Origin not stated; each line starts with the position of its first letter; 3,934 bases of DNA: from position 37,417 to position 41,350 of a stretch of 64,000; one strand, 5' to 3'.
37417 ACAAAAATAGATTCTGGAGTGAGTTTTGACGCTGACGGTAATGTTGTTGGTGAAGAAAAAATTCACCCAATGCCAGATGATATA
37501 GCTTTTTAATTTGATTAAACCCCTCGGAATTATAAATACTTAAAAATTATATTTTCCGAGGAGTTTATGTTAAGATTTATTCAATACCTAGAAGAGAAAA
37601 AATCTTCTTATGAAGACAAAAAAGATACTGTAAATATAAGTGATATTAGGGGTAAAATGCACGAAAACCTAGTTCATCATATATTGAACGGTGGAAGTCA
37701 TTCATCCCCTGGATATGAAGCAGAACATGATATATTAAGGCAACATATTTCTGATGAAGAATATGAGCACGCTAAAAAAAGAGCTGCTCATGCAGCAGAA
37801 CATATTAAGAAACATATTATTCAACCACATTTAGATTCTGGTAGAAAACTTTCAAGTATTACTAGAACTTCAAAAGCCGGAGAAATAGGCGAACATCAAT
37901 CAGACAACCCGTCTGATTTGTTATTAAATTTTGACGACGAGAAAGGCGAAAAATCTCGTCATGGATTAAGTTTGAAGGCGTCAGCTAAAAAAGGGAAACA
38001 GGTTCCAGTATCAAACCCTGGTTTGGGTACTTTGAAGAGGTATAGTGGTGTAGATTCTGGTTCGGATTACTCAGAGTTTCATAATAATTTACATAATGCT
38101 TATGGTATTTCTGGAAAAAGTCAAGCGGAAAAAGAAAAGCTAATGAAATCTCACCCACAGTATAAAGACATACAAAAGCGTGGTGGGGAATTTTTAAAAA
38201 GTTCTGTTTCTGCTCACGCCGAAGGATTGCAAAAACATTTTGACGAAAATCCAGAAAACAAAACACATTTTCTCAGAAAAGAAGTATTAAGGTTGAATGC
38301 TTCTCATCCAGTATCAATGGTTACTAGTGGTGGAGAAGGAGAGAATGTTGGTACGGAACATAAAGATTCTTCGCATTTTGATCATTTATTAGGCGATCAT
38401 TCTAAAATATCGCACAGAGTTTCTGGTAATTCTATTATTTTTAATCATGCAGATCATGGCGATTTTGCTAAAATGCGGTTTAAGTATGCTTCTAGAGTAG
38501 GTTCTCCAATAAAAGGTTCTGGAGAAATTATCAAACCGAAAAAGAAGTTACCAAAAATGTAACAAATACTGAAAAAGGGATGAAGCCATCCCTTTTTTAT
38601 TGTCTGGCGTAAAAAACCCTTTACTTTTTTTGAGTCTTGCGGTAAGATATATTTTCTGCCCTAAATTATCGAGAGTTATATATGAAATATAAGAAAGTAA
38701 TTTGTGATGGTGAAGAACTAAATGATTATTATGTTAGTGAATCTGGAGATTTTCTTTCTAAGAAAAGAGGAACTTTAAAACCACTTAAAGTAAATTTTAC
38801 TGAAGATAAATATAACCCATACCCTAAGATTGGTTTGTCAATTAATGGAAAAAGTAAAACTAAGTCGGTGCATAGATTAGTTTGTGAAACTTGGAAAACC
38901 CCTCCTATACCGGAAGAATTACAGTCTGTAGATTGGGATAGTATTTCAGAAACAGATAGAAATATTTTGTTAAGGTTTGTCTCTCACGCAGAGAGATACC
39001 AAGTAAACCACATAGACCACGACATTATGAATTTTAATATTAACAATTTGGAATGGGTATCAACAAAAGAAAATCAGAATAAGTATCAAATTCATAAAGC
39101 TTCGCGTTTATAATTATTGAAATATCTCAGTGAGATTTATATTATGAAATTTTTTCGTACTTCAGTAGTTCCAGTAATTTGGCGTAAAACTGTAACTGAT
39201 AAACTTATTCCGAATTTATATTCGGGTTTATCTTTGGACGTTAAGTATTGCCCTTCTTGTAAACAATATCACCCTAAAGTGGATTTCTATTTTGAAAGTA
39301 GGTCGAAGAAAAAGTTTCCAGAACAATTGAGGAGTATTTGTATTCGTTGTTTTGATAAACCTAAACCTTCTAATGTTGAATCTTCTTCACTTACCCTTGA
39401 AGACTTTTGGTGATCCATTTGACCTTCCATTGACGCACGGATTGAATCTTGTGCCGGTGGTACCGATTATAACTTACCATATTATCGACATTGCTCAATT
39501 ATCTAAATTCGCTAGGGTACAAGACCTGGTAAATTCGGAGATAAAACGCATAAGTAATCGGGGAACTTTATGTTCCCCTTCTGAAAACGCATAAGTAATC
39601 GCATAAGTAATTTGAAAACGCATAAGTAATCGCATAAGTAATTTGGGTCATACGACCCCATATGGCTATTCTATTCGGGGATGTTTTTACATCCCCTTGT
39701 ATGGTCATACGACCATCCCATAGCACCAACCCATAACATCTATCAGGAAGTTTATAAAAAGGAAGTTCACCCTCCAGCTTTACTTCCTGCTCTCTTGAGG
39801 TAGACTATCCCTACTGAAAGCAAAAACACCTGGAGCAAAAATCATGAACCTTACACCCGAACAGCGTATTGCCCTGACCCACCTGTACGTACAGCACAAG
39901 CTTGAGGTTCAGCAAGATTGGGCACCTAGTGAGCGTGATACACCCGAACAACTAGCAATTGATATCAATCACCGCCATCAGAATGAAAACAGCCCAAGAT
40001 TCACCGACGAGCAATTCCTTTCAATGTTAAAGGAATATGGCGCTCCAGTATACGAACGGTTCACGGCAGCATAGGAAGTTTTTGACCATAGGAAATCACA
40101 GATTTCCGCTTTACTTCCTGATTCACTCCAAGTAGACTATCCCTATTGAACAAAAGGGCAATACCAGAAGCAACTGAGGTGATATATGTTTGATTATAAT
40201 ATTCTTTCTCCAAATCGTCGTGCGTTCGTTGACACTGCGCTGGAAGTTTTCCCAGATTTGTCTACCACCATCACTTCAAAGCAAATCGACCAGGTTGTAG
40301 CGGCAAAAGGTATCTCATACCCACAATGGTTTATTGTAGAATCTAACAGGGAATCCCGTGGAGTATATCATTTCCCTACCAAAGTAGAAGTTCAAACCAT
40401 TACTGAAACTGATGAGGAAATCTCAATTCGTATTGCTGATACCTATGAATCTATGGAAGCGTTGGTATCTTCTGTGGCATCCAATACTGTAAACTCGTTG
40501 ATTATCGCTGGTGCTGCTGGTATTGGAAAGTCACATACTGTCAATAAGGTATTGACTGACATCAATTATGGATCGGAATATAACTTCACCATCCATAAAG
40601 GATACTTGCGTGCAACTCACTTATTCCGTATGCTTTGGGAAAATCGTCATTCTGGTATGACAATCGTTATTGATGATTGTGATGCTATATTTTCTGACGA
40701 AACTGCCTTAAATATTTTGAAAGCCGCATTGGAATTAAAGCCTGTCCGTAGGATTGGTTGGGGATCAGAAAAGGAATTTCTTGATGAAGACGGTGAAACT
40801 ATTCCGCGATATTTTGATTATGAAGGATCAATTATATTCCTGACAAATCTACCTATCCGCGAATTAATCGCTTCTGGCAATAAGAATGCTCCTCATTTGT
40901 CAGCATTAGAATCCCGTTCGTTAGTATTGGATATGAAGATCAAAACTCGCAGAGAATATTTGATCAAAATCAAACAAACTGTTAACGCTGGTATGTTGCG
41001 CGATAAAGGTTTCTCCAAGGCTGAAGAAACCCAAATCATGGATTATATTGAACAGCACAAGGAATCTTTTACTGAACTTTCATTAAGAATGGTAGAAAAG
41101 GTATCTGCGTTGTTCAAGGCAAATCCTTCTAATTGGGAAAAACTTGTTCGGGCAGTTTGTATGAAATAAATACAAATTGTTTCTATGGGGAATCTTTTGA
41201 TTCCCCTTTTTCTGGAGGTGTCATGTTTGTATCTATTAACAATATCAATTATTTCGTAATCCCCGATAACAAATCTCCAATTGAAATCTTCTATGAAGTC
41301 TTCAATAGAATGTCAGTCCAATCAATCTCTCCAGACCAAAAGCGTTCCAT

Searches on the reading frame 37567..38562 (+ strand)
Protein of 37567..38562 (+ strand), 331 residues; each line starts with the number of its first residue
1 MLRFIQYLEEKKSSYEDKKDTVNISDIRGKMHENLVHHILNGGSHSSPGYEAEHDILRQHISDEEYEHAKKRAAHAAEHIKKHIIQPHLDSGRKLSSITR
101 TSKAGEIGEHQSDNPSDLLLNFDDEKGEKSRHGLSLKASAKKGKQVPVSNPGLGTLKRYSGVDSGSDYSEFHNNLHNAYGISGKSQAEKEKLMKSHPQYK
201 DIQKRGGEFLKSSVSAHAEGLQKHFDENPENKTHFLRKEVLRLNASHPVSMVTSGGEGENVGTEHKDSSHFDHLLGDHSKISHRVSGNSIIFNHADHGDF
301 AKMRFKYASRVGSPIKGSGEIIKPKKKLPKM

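Call 15: find_encoding_contigs(protein=window:37567-38562:+, flank=10000, max_places=10)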
Protein window:37567-38562:+ (331 aa): 15 contigs read that carry it; 2 places shown.
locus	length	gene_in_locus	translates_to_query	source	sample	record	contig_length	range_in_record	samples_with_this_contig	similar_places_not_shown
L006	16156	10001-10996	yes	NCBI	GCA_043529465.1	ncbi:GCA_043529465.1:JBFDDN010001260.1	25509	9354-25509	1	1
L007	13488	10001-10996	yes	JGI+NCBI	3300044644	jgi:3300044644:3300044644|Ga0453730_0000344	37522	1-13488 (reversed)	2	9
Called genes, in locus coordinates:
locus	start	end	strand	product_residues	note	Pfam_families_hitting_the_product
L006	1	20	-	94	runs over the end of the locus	-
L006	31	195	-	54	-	-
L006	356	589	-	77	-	-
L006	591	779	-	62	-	-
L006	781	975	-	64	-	-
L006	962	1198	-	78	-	-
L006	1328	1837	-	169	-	PF06941:NT5C (weak)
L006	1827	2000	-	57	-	-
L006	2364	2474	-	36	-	-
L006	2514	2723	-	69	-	-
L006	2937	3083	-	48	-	-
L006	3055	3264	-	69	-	-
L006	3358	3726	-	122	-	-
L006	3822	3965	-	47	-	-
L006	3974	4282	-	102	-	-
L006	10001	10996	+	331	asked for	-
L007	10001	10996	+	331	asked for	-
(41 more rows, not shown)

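Call 37: search_protein_families(library=pfam, proteins=[window:37567-38562:+], max_evalue=0.01)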
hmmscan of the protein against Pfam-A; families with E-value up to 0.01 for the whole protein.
window:37567-38562:+ (331 aa): 0 families

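Call 73: find_related_loci(query=window:37567-38562:+, collection=viral_contigs, flank=10000)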
Query window:37567-38562:+ (331 aa) in viral_contigs; peptide patterns used: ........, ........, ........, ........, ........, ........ (x = any residue, [..] = any of these).
2 stretches matched a pattern, but none encodes a relative of the query by tblastn (E <= 1e-3).

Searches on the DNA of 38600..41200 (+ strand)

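Call 9: search_dna_similar(query=window:38600-41200:+, collection=phages, mode=distant, max_rows=20)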
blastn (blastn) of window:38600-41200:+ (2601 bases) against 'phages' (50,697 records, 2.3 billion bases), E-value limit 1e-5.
No match.
